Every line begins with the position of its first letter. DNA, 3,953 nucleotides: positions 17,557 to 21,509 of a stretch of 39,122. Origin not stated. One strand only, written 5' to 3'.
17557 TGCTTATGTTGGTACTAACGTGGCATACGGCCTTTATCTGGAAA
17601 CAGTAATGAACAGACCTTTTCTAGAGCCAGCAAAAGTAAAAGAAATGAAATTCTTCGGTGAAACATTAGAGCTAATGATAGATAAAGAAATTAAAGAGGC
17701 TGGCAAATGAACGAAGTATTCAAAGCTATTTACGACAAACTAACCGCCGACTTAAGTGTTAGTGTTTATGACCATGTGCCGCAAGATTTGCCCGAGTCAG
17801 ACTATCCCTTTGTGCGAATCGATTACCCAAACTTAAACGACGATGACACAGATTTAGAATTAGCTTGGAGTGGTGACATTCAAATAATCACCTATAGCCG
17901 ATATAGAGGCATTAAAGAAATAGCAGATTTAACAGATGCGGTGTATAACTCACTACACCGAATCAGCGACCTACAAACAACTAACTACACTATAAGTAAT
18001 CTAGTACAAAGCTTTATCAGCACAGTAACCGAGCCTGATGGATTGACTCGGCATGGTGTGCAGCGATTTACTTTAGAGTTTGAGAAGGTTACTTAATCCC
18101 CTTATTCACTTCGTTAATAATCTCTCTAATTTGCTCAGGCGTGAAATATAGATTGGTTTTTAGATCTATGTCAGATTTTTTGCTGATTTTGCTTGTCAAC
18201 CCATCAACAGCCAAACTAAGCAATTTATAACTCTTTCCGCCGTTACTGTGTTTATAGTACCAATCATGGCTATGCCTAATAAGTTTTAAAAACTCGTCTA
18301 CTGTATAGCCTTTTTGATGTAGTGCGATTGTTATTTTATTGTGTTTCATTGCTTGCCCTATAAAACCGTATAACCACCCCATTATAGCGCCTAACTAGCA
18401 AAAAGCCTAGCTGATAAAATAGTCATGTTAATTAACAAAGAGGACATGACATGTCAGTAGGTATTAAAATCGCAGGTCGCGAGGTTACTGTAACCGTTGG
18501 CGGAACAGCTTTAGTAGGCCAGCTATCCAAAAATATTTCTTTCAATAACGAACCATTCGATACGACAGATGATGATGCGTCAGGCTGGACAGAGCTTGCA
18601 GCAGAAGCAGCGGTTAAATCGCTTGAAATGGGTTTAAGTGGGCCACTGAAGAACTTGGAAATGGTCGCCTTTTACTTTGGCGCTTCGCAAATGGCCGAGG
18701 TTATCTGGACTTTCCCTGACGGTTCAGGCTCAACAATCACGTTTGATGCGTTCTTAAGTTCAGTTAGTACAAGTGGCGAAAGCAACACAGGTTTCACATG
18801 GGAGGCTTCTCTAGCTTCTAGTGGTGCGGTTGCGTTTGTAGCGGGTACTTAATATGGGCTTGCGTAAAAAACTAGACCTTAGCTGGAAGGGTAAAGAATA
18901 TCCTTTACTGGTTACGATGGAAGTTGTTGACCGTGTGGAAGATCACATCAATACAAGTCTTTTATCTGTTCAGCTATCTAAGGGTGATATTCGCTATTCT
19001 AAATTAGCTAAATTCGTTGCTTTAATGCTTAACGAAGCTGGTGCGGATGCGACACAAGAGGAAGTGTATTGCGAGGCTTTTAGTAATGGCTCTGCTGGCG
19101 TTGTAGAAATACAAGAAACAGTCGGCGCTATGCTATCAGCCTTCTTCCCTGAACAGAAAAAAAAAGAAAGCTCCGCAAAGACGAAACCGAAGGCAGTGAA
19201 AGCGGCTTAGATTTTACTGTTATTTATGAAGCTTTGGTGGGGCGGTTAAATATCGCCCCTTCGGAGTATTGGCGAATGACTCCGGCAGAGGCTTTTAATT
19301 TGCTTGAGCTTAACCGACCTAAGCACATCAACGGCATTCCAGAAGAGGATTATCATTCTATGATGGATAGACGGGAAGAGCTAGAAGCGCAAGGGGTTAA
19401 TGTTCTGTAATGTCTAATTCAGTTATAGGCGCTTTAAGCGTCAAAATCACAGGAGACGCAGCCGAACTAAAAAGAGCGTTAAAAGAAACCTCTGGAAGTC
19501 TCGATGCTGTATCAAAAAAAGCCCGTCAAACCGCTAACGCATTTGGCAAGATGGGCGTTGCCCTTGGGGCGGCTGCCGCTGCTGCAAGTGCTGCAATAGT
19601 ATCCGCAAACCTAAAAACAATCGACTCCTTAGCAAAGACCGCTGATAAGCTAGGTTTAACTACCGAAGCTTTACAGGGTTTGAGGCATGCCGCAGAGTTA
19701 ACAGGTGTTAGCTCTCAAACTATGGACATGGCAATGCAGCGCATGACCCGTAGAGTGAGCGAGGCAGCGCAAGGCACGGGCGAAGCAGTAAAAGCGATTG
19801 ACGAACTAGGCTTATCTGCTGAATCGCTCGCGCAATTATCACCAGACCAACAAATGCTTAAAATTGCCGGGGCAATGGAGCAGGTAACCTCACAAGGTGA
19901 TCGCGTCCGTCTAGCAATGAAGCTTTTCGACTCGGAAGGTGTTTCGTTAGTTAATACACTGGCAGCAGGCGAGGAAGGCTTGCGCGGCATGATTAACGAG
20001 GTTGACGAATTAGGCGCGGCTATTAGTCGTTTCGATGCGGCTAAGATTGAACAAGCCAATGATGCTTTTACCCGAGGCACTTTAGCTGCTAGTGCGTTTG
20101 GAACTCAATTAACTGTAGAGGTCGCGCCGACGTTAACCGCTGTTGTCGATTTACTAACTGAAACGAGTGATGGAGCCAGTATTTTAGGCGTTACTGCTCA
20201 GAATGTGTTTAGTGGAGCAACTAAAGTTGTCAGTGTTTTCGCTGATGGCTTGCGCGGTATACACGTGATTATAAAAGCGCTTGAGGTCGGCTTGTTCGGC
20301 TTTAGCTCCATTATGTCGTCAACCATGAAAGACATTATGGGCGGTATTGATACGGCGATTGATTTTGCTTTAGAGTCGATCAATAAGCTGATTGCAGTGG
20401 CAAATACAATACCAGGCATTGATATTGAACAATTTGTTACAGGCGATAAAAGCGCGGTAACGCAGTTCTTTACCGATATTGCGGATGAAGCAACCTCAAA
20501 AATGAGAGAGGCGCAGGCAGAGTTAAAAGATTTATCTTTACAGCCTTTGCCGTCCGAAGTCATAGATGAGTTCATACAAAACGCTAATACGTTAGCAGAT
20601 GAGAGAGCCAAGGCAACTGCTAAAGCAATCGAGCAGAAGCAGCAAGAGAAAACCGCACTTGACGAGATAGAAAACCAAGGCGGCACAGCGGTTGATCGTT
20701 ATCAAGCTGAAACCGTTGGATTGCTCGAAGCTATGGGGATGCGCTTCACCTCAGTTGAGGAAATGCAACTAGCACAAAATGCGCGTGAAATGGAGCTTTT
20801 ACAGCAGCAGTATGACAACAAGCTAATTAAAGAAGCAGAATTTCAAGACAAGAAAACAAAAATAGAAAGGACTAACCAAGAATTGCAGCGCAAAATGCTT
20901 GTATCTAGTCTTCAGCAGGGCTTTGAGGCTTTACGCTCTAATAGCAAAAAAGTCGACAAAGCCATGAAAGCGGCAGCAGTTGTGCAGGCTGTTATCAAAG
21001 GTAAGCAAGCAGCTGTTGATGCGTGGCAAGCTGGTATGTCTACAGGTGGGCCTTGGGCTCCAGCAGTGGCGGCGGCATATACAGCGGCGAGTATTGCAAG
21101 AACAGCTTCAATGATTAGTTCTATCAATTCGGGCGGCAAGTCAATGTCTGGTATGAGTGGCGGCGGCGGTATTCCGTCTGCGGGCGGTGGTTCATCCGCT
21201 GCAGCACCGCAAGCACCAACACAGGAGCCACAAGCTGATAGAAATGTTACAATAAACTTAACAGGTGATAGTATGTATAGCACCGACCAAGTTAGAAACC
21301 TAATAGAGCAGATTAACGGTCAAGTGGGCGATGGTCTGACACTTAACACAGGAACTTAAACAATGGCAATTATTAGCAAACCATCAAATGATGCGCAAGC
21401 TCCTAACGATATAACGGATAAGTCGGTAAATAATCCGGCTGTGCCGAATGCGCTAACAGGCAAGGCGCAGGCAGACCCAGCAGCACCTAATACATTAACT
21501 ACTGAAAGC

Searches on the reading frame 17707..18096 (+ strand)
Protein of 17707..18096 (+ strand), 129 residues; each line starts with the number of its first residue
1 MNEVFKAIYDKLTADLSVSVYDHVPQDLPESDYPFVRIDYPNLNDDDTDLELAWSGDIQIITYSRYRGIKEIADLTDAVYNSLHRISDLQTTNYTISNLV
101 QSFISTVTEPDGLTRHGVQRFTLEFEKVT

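Call 82: search_protein_families(library=phrogs, proteins=[window:17707-18096:+], max_evalue=0.00001)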
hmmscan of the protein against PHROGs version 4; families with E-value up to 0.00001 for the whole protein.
window:17707-18096:+ (129 aa): 1 family
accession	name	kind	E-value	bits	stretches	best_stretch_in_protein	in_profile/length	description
phrog_176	-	connector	2.1e-21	77.4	1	2-125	7-130/131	tail terminator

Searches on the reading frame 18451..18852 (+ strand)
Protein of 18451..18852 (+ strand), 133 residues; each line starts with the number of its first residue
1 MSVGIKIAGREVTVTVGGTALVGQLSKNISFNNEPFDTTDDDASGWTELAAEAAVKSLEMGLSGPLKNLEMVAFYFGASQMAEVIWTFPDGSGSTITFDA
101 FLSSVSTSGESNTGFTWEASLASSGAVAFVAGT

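Call 82: search_protein_families(library=phrogs, proteins=[window:18451-18852:+], max_evalue=0.00001)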
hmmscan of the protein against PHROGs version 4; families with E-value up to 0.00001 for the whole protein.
window:18451-18852:+ (133 aa): 1 family
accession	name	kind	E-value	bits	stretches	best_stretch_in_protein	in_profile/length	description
phrog_1407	-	tail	5.7e-17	63.1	1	1-132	20-166/258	major tail protein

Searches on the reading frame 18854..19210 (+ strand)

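Call 82: search_protein_families(library=phrogs, proteins=[window:18854-19210:+], max_evalue=0.00001)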
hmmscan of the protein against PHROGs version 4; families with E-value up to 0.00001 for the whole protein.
window:18854-19210:+ (118 aa): 1 family
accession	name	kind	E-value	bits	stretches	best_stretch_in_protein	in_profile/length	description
phrog_2115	-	tail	1.1e-08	36.5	1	4-114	5-117/125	tail protein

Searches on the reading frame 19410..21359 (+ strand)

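Call 82: search_protein_families(library=phrogs, proteins=[window:19410-21359:+], max_evalue=0.00001)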
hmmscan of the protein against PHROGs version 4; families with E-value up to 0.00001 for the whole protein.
window:19410-21359:+ (649 aa): 11 families
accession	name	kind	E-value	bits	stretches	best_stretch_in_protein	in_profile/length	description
phrog_9483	-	tail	2.9e-146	489.7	1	4-648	2-655/657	tail length tape measure protein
phrog_8462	-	tail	9.2e-40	138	1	1-266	4-258/672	tail length tape measure protein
phrog_13338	-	unknown function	1.1e-30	107.6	1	18-509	14-444/903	-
phrog_2854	-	tail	3.2e-30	106.5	1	5-420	5-430/855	tail length tape measure protein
phrog_8125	-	tail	2.8e-29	103.6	1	33-507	60-488/578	tail length tape measure protein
phrog_13674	-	tail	1.3e-10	41.5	1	17-423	30-395/764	tail length tape measure protein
phrog_3336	-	tail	2.4e-09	37.4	1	389-588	762-958/1051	tail length tape measure protein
phrog_9570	-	tail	6.7e-08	32.9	1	17-254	49-286/689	tail length tape measure protein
phrog_12506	-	tail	1.3e-06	29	1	33-139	25-129/218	tail length tape measure protein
phrog_2276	-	tail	1.7e-06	28.1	1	8-281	28-312/673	tail length tape measure protein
phrog_1538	-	tail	5.5e-06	26.4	0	90-588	131-691/811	tail length tape measure protein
